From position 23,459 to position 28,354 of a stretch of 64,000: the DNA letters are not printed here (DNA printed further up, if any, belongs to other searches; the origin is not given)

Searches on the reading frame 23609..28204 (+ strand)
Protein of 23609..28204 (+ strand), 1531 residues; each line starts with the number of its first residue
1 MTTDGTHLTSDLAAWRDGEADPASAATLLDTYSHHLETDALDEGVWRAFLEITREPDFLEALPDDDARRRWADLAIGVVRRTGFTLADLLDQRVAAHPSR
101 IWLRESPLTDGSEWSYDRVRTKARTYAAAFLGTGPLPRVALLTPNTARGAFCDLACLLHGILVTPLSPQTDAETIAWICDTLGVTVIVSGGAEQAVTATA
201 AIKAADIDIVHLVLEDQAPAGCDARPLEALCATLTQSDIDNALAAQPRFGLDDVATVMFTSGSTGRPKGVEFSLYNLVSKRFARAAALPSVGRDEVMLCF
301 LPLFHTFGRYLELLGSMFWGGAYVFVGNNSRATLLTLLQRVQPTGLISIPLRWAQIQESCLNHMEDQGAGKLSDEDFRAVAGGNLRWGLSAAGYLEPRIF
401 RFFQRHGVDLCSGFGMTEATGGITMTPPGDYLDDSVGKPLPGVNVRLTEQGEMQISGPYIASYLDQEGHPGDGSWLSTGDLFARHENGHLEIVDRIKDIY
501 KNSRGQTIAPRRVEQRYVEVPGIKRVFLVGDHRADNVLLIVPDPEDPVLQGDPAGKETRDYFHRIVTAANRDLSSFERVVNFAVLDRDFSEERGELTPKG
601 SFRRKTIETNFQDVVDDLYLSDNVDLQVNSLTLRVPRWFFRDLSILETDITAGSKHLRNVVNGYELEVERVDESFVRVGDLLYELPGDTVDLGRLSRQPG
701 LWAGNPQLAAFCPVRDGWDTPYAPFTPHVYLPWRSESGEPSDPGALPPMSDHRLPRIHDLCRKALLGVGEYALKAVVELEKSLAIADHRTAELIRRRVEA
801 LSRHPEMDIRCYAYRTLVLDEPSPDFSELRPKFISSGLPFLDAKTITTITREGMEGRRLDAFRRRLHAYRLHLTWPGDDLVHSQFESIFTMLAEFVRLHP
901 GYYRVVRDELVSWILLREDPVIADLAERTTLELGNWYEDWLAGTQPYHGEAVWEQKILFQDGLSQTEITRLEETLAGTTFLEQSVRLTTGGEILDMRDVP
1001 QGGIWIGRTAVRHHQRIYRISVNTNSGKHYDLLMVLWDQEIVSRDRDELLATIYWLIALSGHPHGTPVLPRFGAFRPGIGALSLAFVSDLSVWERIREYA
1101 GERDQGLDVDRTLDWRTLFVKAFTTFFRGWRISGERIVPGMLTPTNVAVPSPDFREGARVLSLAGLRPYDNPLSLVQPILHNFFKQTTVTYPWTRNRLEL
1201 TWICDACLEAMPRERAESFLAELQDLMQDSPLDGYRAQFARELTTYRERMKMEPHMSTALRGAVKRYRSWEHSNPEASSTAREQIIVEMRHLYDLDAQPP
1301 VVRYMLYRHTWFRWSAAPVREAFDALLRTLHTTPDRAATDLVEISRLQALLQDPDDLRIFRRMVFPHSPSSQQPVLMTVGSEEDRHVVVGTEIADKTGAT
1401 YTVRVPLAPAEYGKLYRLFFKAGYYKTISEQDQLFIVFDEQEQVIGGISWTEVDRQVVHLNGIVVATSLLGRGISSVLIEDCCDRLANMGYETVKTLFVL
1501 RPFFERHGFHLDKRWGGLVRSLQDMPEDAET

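Call 12: search_protein_families(library=pfam, proteins=[window:23609-28204:+], max_evalue=0.001)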
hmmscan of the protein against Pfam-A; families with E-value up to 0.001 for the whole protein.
window:23609-28204:+ (1531 aa): 5 families
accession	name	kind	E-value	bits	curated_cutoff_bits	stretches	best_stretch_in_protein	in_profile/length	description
PF00501.34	AMP-binding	-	7.7e-54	183.4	29.9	1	91-454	2-362/384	AMP-binding enzyme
PF23562.2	AMP-binding_C_3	-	1.1e-10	42.4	20.8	1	503-620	7-121/124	AMP-binding enzyme C-terminal domain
PF00583.31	Acetyltransf_1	-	4.2e-08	33.9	20.7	1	1426-1509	26-116/116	Acetyltransferase (GNAT) family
PF13673.13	Acetyltransf_10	-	2e-07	31.5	23.6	1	1424-1510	22-108/128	Acetyltransferase (GNAT) domain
PF13508.13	Acetyltransf_7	-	4e-06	27.5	27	1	1433-1510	3-83/84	Acetyltransferase (GNAT) domain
